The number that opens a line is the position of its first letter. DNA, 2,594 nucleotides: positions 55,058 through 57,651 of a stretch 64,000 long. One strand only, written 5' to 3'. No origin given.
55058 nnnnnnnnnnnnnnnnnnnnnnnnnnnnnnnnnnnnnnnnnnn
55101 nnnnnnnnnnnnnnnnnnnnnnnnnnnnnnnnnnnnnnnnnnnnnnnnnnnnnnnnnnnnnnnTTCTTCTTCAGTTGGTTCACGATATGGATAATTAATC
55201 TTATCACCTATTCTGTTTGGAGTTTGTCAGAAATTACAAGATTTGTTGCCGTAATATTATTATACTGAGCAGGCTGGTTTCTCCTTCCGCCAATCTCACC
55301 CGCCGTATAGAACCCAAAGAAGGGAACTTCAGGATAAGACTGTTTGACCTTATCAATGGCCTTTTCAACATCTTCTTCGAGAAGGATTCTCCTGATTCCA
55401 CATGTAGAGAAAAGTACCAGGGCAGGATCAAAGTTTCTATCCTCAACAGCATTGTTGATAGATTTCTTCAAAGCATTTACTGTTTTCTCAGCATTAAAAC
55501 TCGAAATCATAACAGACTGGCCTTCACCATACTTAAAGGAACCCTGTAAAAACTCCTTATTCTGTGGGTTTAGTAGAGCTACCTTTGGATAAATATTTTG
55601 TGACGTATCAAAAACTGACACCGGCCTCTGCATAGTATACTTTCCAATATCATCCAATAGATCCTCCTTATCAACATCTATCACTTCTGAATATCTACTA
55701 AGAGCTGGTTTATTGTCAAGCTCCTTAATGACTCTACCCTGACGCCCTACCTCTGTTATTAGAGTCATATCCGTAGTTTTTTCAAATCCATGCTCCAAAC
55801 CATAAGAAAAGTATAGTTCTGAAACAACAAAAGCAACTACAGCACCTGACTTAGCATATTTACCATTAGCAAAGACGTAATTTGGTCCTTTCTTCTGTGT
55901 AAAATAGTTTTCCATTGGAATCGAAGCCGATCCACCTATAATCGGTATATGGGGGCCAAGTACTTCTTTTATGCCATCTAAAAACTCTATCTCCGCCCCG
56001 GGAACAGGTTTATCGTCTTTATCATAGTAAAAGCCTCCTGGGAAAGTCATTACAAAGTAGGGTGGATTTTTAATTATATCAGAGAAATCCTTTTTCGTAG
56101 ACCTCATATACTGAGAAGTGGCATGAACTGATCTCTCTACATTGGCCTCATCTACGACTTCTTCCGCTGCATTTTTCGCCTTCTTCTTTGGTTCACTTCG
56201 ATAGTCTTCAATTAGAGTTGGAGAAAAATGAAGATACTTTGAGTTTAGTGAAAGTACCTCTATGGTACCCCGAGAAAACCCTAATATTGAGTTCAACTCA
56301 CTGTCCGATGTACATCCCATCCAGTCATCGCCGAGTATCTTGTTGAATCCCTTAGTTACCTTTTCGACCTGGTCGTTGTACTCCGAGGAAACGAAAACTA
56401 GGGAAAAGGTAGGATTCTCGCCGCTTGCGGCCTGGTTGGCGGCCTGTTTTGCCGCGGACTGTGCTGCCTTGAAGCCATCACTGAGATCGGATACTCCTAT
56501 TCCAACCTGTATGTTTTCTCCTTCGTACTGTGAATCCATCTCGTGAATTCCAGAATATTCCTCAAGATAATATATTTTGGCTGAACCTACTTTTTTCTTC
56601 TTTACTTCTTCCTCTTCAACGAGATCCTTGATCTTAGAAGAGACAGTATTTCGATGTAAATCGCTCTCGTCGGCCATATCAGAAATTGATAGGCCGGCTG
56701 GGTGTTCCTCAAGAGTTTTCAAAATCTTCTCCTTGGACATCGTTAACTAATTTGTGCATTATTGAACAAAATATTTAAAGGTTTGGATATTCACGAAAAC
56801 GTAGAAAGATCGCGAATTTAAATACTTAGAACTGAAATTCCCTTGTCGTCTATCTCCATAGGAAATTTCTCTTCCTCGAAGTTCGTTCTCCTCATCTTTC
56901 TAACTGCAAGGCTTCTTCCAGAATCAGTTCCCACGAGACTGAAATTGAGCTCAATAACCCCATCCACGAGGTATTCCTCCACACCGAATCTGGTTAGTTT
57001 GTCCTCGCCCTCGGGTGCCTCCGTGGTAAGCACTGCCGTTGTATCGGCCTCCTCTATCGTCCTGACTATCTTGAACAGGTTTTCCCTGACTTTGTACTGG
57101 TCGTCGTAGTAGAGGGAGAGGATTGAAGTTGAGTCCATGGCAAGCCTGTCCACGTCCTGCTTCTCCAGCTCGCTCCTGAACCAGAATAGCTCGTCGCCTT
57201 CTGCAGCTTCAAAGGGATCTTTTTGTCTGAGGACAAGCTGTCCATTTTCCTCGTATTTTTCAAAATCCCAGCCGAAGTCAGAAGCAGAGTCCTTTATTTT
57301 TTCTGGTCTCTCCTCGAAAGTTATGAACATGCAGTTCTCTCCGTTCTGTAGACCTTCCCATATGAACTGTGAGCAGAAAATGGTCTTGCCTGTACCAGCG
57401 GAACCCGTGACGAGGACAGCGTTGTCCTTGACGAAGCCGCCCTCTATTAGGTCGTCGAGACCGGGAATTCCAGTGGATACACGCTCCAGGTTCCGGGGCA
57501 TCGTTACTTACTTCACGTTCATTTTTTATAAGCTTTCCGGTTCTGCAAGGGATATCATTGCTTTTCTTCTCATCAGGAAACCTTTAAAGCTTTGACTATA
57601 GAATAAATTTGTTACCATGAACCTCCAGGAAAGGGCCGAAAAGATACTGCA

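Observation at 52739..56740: Low-GC island: wHTH-FIST regulator + PaaK/LuxE-like adenylating enzyme + ALDH/LuxC-like enzyme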

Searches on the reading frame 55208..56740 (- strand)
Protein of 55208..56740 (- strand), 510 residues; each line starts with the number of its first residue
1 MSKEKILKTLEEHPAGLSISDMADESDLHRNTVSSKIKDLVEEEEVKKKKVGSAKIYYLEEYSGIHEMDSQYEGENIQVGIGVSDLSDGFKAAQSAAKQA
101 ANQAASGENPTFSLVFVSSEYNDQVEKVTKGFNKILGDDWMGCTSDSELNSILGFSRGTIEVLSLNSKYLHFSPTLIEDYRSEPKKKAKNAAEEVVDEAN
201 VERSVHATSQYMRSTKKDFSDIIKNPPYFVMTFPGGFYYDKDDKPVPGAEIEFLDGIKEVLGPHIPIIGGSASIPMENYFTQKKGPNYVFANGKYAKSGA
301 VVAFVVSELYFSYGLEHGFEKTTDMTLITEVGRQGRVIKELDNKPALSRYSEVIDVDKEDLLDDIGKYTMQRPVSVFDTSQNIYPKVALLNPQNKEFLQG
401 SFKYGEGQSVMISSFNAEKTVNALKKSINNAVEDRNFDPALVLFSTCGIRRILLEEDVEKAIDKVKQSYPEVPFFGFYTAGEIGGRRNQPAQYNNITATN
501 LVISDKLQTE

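Call 3: search_protein_families(library=pfam, proteins=[window:55208-56740:-], max_evalue=0.1)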
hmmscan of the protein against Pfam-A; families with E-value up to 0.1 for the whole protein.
window:55208-56740:- (510 aa): 15 families
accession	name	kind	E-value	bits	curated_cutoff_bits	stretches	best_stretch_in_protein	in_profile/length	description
PF08495.15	FIST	-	1.9e-26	93.6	23.2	1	112-344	2-189/189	FIST N domain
PF10442.14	FIST_C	-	3e-12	47.2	28.5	1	346-484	1-130/131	FIST C domain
PF09339.16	HTH_IclR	-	0.00013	22.1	22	1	6-43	8-45/52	IclR helix-turn-helix domain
PF13412.12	HTH_24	-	0.0017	18.3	21.9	1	4-43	6-44/48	Winged helix-turn-helix DNA-binding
PF01047.28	MarR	-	0.0023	18.2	24.6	1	5-49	7-50/59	MarR family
PF08279.18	HTH_11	-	0.0034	17.7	25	1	4-42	3-41/55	HTH domain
PF12802.13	MarR_2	-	0.016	15.8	27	1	7-49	11-53/61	MarR family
PF24034.1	DUF7343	-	0.017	15.4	27.6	1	3-52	5-54/62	Domain of unknown function (DUF7343)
PF24033.1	DUF7342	-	0.018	15.4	31.6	1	17-61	18-62/150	Family of unknown function (DUF7342)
PF24266.1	HTH_HVO_0163_N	-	0.041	14.4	31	1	3-64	4-64/70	HVO_0163, N-terminal HTH domain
PF12840.13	HTH_20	-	0.053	14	27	0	6-42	9-44/51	Helix-turn-helix domain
PF21248.3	SoFic-like_C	-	0.065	13.9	27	0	19-58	33-72/76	Protein adenylyltransferase SoFic-like, C-terminal domain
PF03962.21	Mnd1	-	0.067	13.9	23.5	1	26-58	25-57/60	Mnd1 HTH domain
PF14493.12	HTH_40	-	0.075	13.8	27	0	8-54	4-51/89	Helix-turn-helix domain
PF03965.22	Penicillinase_R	-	0.097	13.5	22.6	0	19-58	24-63/115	Penicillinase repressor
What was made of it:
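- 55208..56740 (-): wHTH + FIST_N + FIST_C protein (510 aa), a one-component sensor-regulator candidate. Pfam FIST 1.9e-26, FIST_C 3e-12, HTH_IclR 1.3e-4 (call 3).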

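Call 4: search_protein_families(library=ncbifam, proteins=[window:55208-56740:-], max_evalue=0.1)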
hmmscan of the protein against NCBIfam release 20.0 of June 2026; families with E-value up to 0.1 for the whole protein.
window:55208-56740:- (510 aa): 2 families
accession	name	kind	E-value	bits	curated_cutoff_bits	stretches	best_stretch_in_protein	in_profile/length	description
NF041558.1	NosP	equivalog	7.3e-23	81.2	450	2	252-482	138-351/368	nitric oxide-sensing protein NosP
NF033788.1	HTH_metalloreg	subfamily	0.00094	19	55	1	5-60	15-69/77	metalloregulator ArsR/SmtB family transcription factor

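Call 56: search_solved_structures(query=window:55208-56740:-, max_evalue=1, show_alignments=1)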
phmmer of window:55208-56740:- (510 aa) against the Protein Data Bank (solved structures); distinct sequences matched with E-value up to 1: 0.
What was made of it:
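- Tried and rejected: No hit (call 56).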

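Call 57: find_homologous_proteins(query=window:55208-56740:-)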
Query window:55208-56740:- (510 aa): 47 proteins with E <= 0.001 among 8000 candidates.
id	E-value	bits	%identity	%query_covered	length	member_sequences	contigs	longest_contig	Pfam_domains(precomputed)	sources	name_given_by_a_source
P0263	0.0e+0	1132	100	100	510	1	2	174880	PF08495.16,PF10442.15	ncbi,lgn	ncbi:MAG: FIST N-terminal domain-containing protein [Candidatus Aenigmatarchaeota archaeon]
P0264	3.3e-259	879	74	100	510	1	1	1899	PF08495.16,PF10442.15,PF09339.17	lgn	-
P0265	4.9e-213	726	63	100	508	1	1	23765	PF08495.16,PF13412.13,PF08279.19,PF10442.15,PF09339.17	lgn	-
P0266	8.1e-197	673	68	85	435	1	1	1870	PF08495.16,PF09339.17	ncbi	ncbi:MAG: FIST N-terminal domain-containing protein, partial [Candidatus Aenigmatarchaeota archaeon]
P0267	7.4e-192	657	61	100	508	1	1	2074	PF08495.16,PF10442.15,PF09339.17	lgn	-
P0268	7.0e-159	548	50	100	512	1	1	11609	PF01047.29,PF08495.16,PF13412.13,PF10442.15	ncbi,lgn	-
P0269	7.7e-156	538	51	100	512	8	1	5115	PF01047.29,PF08495.16,PF13412.13,PF10442.15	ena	-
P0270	5.2e-154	532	49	100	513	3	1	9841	PF08495.16,PF13412.13,PF08279.19,PF10442.15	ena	-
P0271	7.6e-154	531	50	99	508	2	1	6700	PF01047.29,PF08495.16,PF08279.19,PF10442.15,PF09339.17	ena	-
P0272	9.8e-154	531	49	100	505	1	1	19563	PF08495.16,PF13412.13,PF13730.13,PF10442.15,PF09339.17,PF12802.14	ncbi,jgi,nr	ncbi:MAG: FIST C-terminal domain-containing protein [Candidatus Aenigmarchaeota archaeon]|nr:FIST C-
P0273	7.4e-153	528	50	100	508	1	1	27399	PF01047.29,PF08495.16,PF13412.13,PF10442.15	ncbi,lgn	-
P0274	2.8e-151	523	49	100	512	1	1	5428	PF08495.16,PF13412.13,PF08279.19,PF10442.15,PF09339.17,PF12802.14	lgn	-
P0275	1.1e-150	521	48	100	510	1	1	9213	PF01047.29,PF08495.16,PF13412.13,PF08279.19,PF10442.15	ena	-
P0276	9.5e-150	518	61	74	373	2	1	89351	PF08495.16,PF10442.15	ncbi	ncbi:MAG: FIST signal transduction protein, partial [Candidatus Aenigmatarchaeota archaeon]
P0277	2.5e-149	516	48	99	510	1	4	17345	PF08495.16,PF10442.15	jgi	-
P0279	1.4e-148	514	49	100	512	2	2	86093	PF08495.16,PF10442.15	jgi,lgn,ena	-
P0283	6.0e-142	492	47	100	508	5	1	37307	PF08495.16,PF13412.13,PF08279.19,PF10442.15,PF09339.17,PF12802.14,PF07106.20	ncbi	ncbi:MAG: FIST N-terminal domain-containing protein [Candidatus Aenigmatarchaeota archaeon]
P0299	1.1e-22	99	26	80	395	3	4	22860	PF08495.16,PF10442.15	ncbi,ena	ncbi:MAG: FIST N-terminal domain-containing protein [Patescibacteria group bacterium]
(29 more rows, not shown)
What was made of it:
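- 55208..56740 (-): About 35 ortholog clusters of roughly 510 aa were found; every one that carries a source name is labelled Aenigmatarchaeota/Aenigmarchaeota (call 57).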

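Call 58: find_encoding_contigs(protein=P0279, flank=6000, max_places=1)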
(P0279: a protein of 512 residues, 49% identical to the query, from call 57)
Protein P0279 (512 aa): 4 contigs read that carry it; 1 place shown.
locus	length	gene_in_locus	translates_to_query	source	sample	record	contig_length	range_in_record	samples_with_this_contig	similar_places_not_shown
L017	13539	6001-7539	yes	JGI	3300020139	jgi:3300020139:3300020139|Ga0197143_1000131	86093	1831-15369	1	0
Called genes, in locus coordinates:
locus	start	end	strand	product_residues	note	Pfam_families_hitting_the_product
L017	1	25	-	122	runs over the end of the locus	PF13298:LigD_N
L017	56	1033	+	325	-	PF00814:TsaD, PF22521:HypF_C_2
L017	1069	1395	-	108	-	PF03551:PadR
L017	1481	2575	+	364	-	PF01658:Inos-1-P_synth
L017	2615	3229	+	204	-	PF01066:CDP-OH_P_transf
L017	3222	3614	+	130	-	PF01981:PTH2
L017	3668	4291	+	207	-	PF00177:Ribosomal_S7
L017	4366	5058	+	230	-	PF06745:ATPase, PF13481:AAA_25, PF23442:DUF7125, PF13401:AAA_22 (faint)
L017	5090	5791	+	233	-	PF06745:ATPase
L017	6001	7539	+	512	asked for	PF08495:FIST, PF10442:FIST_C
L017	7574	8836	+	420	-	-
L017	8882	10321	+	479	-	PF00171:Aldedh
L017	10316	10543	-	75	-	-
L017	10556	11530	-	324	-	-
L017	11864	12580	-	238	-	-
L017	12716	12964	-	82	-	-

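Call 59: find_encoding_contigs(protein=P0283, flank=6000, max_places=1)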
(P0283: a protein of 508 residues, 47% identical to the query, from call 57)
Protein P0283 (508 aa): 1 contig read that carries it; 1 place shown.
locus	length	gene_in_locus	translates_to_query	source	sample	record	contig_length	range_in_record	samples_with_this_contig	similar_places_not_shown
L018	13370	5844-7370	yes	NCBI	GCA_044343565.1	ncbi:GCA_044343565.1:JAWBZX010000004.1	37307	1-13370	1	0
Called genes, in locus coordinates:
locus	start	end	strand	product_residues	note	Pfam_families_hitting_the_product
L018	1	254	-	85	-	PF02334:RTP (weak), PF03551:PadR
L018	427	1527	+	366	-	PF01658:Inos-1-P_synth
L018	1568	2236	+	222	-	PF00702:Hydrolase, PF13419:HAD_2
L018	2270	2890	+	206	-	PF01066:CDP-OH_P_transf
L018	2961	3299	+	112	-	PF01981:PTH2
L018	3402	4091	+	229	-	PF00177:Ribosomal_S7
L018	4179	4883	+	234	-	PF06745:ATPase, PF13481:AAA_25 (weak)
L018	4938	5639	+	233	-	PF06745:ATPase, PF23442:DUF7125 (weak), PF07088:GvpD_P-loop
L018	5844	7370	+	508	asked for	PF07106:WHD_TBPIP (weak), PF08279:HTH_11 (weak), PF09339:HTH_IclR (weak), PF12802:MarR_2 (weak), PF13412:HTH_24 (weak), PF08495:FIST, PF10442:FIST_C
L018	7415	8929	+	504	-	PF00171:Aldedh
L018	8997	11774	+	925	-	PF00133:tRNA-synt_1, PF09334:tRNA-synt_1g, PF13603:tRNA-synt_1_2 (weak), PF09334:tRNA-synt_1g, PF01406:tRNA-synt_1e, PF08264:Anticodon_1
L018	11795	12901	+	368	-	PF04406:TP6A_N, PF20768:Topo_VI_alpha, PF21180:TOP6A-Spo11_Toprim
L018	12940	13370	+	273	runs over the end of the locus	PF10977:DUF2797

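Call 60: find_encoding_contigs(protein=P0273, flank=6000, max_places=1)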
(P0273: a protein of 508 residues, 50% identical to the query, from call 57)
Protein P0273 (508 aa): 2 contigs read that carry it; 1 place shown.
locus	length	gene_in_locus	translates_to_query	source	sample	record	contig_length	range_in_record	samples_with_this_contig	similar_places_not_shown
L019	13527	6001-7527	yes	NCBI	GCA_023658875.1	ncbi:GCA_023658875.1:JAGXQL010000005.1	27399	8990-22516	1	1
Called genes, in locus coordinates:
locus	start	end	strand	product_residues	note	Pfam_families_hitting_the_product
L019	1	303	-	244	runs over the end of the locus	PF00702:Hydrolase, PF13419:HAD_2, PF13242:Hydrolase_like (weak)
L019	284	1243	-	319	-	PF00288:GHMP_kinases_N, PF08544:GHMP_kinases_C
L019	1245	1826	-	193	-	PF00293:NUDIX (weak)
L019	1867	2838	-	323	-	PF22700:MVD-like_N, PF00288:GHMP_kinases_N (weak), PF18376:MDD_C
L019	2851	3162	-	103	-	-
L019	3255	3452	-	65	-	-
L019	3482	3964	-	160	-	-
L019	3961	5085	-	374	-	PF03952:Enolase_N, PF00113:Enolase_C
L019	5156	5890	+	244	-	PF03796:DnaB_C (faint), PF23442:DUF7125 (weak), PF06745:ATPase, PF25199:nSTAND_NTPase5 (faint)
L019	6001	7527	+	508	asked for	PF01047:MarR (weak), PF13412:HTH_24 (weak), PF08495:FIST, PF10442:FIST_C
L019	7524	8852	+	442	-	-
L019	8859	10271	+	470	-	PF05893:LuxC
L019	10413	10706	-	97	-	-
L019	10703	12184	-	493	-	PF00437:T2SSE, PF27713:UCP018868 (weak)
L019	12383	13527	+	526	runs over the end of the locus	PF00133:tRNA-synt_1 (weak), PF09334:tRNA-synt_1g, PF08264:Anticodon_1, PF19303:Anticodon_3 (weak)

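Call 61: search_protein_families(library=pfam, proteins=[L017:7574-8836:+, L019:7524-8852:+, L018:7415-8929:+, L019:8859-10271:+], max_evalue=1)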
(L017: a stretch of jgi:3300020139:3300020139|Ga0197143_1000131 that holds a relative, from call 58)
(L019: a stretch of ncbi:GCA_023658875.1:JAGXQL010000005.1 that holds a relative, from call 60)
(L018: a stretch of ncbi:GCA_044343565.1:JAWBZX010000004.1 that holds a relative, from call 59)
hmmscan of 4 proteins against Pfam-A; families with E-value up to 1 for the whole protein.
L017:7574-8836:+ (420 aa): 2 families
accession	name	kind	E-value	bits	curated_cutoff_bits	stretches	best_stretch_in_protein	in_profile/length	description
PF00501.34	AMP-binding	-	0.0017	17.7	29.9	1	220-309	243-328/384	AMP-binding enzyme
PF11734.13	TilS_C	-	0.27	11.1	22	0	373-393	7-27/74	TilS substrate C-terminal domain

L019:7524-8852:+ (442 aa): 0 families

L018:7415-8929:+ (504 aa): 2 families
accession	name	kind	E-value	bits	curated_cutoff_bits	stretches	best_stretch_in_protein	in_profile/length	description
PF00171.27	Aldedh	-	6.2e-49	167.2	23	1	5-468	4-444/461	Aldehyde dehydrogenase family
PF24988.1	NEW1_HB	-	0.024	15.2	27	1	96-118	52-74/87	NEW1 helical bundle domain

L019:8859-10271:+ (470 aa): 3 families
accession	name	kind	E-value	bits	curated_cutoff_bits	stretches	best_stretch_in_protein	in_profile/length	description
PF05893.19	LuxC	-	1.5e-40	139.8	21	1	144-468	81-399/401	Acyl-CoA reductase (LuxC)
PF22743.2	PspAA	-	0.012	16.3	27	0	351-389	49-87/92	PspA-Associated protein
PF11458.13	Mistic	-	0.39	11.2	26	0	228-259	26-57/74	Membrane-integrating protein Mistic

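Call 79: find_encoding_contigs(protein=P0299, flank=5000, max_places=2)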
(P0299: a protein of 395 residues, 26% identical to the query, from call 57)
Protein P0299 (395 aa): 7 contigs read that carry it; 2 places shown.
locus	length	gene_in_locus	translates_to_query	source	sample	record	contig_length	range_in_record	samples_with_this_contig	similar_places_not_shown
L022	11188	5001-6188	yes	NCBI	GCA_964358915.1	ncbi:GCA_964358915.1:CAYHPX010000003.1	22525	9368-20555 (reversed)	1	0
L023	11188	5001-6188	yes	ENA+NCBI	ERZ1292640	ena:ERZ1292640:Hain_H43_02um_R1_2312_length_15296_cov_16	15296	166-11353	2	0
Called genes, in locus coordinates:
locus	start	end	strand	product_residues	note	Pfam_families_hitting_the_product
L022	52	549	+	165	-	PF00293:NUDIX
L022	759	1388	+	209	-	PF02353:CMAS (weak), PF05891:Methyltransf_PK (weak), PF13489:Methyltransf_23, PF05175:MTS, PF13847:Methyltransf_31, PF08241:Methyltransf_11, PF08242:Methyltransf_12, PF13649:Methyltransf_25, +1 more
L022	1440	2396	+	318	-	PF02086:MethyltransfD12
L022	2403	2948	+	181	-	PF04556:DpnII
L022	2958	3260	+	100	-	PF04556:DpnII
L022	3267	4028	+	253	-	PF01555:N6_N4_Mtase, PF01170:UPF0020 (faint), PF01555:N6_N4_Mtase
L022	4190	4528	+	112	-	PF02482:Ribosomal_S30AE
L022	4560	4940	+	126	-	PF00072:Response_reg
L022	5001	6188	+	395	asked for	PF08495:FIST, PF10442:FIST_C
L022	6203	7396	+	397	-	PF00989:PAS, PF08448:PAS_4 (weak), PF13426:PAS_9 (weak), PF00512:HisKA, PF02518:HATPase_c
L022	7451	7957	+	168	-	PF21088:MS_channel_1st, PF00924:MS_channel_2nd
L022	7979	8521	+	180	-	PF01058:Oxidored_q6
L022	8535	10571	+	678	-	PF00361:Proton_antipo_M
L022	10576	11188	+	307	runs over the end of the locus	PF00146:NADHdh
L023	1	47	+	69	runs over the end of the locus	?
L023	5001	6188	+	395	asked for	PF08495:FIST, PF10442:FIST_C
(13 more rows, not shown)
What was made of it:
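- Closest known: NosP-type FIST sensors paired with histidine kinases. Same: A CPR homolog of the window's FIST sits between a response regulator and a PAS-HisKA kinase (call 79).
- A CPR bacterial FIST homolog sits with a histidine kinase and a response regulator, as NosP does (call 79).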

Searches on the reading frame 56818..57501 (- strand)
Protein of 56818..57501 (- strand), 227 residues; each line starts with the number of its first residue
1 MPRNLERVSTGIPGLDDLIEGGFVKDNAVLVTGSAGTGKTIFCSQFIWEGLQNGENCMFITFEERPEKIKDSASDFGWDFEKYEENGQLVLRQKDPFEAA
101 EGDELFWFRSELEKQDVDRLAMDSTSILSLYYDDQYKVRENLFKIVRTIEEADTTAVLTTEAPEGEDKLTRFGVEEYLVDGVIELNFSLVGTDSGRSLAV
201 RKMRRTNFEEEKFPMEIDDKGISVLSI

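Call 3: search_protein_families(library=pfam, proteins=[window:56818-57501:-], max_evalue=0.1)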
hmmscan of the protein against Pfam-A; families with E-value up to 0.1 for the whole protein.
window:56818-57501:- (227 aa): 20 families
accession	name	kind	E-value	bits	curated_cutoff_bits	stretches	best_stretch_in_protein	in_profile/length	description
PF06745.19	ATPase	-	5.7e-64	216.1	26.6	1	8-225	1-227/231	KaiC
PF07088.17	GvpD_P-loop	-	7.3e-05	23.2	24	1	27-187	11-174/189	GvpD gas vesicle protein, P-loop domain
PF14417.12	MEDS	-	0.00011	22.5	29.8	1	45-97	19-71/161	MEDS: MEthanogen/methylotroph, DcmR Sensory domain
PF25199.1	nSTAND_NTPase5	-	0.00035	20.9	34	1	27-61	42-77/145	Novel STAND NTPase 5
PF13173.12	AAA_14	-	0.00096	19.6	27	1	26-71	2-47/129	AAA domain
PF24883.2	NPHP3_N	-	0.0023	18.6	24.8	1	28-67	24-63/164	Nephrocystin 3, N-terminal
PF13481.12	AAA_25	-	0.0024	18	27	1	8-71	15-89/195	AAA domain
PF13479.12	AAA_24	-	0.0029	17.9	27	1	27-72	3-40/195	AAA domain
PF20720.3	nSTAND3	-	0.0037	17.4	27.2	1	25-71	16-59/155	Novel STAND NTPase 3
PF05625.17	PAXNEB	-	0.0037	16.8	28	1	8-69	19-81/366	PAXNEB protein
PF12775.13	AAA_7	-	0.0062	16.5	25.8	1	25-64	32-71/181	P-loop containing dynein motor region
PF13245.12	AAA_19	-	0.012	16.3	25.1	1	24-65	9-52/134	AAA domain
PF08423.17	Rad51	-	0.012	15.3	22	1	5-86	5-94/244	Rad51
PF04851.21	ResIII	-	0.017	15.5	22.5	1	25-82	22-79/164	Type III restriction enzyme, res subunit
PF03796.21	DnaB_C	-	0.017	14.9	27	1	8-67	2-61/255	DnaB-like helicase C terminal domain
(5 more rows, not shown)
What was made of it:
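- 56818..57501 (-): KaiC-like single-domain ATPase. It is the conserved upstream neighbour of every wHTH-FIST ortholog examined and has its own TATA-like element (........) about 30 nt upstream. Pfam PF06745 at 5.7e-64 (call 3).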

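Call 4: search_protein_families(library=ncbifam, proteins=[window:56818-57501:-], max_evalue=0.1)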
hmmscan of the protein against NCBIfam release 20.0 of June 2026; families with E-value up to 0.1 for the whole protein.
window:56818-57501:- (227 aa): 18 families
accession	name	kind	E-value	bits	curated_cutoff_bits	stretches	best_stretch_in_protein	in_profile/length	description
NF006799.0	PRK09302.1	equivalog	4.7e-50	170.6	408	1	4-227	9-241/515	circadian clock protein KaiC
TIGR03880.1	KaiC_arch_3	hypoth_equivalog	1.6e-48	165.2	249.45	1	11-225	1-218/224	KaiC domain-containing protein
TIGR03877.1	thermo_KaiC_1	hypoth_equivalog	3.3e-43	147.9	307.25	2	6-91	2-87/238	KaiC domain-containing protein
TIGR03881.1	KaiC_arch_4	hypoth_equivalog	1.3e-35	123.1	247.8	1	6-224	1-228/231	KaiC domain-containing protein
TIGR02655.1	circ_KaiC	equivalog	4.1e-35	121.4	546.25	1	7-225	2-229/484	circadian clock protein KaiC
NF052589.1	ArlH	equivalog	4.8e-13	49.4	215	1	15-206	9-203/229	archaellum protein ArlH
NF004723.0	PRK06067.1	subfamily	1.5e-10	41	194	1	5-208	13-217/243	flagellar accessory protein FlaH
TIGR03878.1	thermo_KaiC_2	hypoth_equivalog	9.8e-07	28.3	232.2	1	21-179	31-192/259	KaiC domain-containing protein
TIGR00416.1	sms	equivalog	2.5e-05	23.2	403.05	1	4-77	72-145/454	DNA repair protein RadA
NF004629.0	PRK05973.1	equivalog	0.00017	20.7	156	1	25-86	63-124/237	DNA helicase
NF003301.0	PRK04301.1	equivalog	0.00025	20.3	259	1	4-82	79-165/316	DNA repair and recombination protein RadA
TIGR03600.1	phage_DnaB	exception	0.00036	19.7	498.65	1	7-64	176-233/421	phage replicative helicase, DnaB family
NF006320.0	PRK08533.1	equivalog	0.00097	18.8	215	1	15-164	13-164/230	flagellar accessory protein FlaH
TIGR02236.1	recomb_radA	equivalog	0.0042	16.5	361.15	1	4-73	74-151/311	DNA repair and recombination protein RadA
NF038214.1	IS21_help_AAA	equivalog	0.0056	16.4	200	1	15-70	78-134/232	IS21-like element helper ATPase IstB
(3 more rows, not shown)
